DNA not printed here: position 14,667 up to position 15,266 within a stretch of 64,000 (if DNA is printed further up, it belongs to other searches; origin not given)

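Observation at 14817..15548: HEPN-like domain (RNAIVH) fused to a CBS pair: a possible ligand-gated RNase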

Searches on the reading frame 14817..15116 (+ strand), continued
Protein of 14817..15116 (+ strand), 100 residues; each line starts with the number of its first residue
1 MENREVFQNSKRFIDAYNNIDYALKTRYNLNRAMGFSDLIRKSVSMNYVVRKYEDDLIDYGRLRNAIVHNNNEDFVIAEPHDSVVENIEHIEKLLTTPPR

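Call 79: fold_search(model_id=the predicted structure, library=viral)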
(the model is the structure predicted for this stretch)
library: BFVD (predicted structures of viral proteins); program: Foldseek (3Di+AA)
matches with E <= 10: 45; with E <= 0.001: 0
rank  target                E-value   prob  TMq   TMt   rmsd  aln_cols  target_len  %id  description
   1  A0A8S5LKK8            1.8e+00  0.11  0.31  0.23  11.5       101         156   17  Uncharacterized protein [Siphoviridae sp. ctXbO14]
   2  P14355                2.0e+00  0.11  0.32  0.23  10.1       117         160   10  Protein Bel-3 [Human spumaretrovirus]
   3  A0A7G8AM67            2.2e+00  0.08  0.28  0.26  11.3       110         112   13  (no name in the UniProt tables at hand)
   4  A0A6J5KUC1            2.6e+00  0.07  0.25  0.26  10.0        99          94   16  Uncharacterized protein [uncultured Caudovirales phage]
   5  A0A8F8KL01            3.0e+00  0.06  0.25  0.21  14.1       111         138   11  Uncharacterized protein [Clandestinovirus]
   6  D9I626                3.4e+00  0.06  0.23  0.23  10.7        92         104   16  Uncharacterized protein [Acinetobacter phage 133]
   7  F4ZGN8                3.9e+00  0.06  0.25  0.08  12.7        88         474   16  (no name in the UniProt tables at hand)
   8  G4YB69                4.4e+00  0.05  0.25  0.17  12.7        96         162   12  (no name in the UniProt tables at hand)
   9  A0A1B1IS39            4.9e+00  0.06  0.27  0.25  12.8       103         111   11  (no name in the UniProt tables at hand)
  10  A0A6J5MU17            5.2e+00  0.09  0.34  0.31  13.3       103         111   14  Uncharacterized protein [uncultured Caudovirales phage]
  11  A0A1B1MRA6            5.4e+00  0.05  0.28  0.27  13.0       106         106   17  Uncharacterized protein [Pteropox virus]
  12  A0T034                5.7e+00  0.08  0.34  0.16  11.8       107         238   15  (no name in the UniProt tables at hand)
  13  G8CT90                5.7e+00  0.04  0.30  0.26  17.6       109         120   13  (no name in the UniProt tables at hand)
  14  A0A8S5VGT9            5.7e+00  0.04  0.26  0.14  15.4       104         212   19  Uncharacterized protein [Myoviridae sp. ctkfK18]
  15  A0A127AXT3            5.7e+00  0.03  0.21  0.20  13.1        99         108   13  Uncharacterized protein [Bacillus phage SP-15]
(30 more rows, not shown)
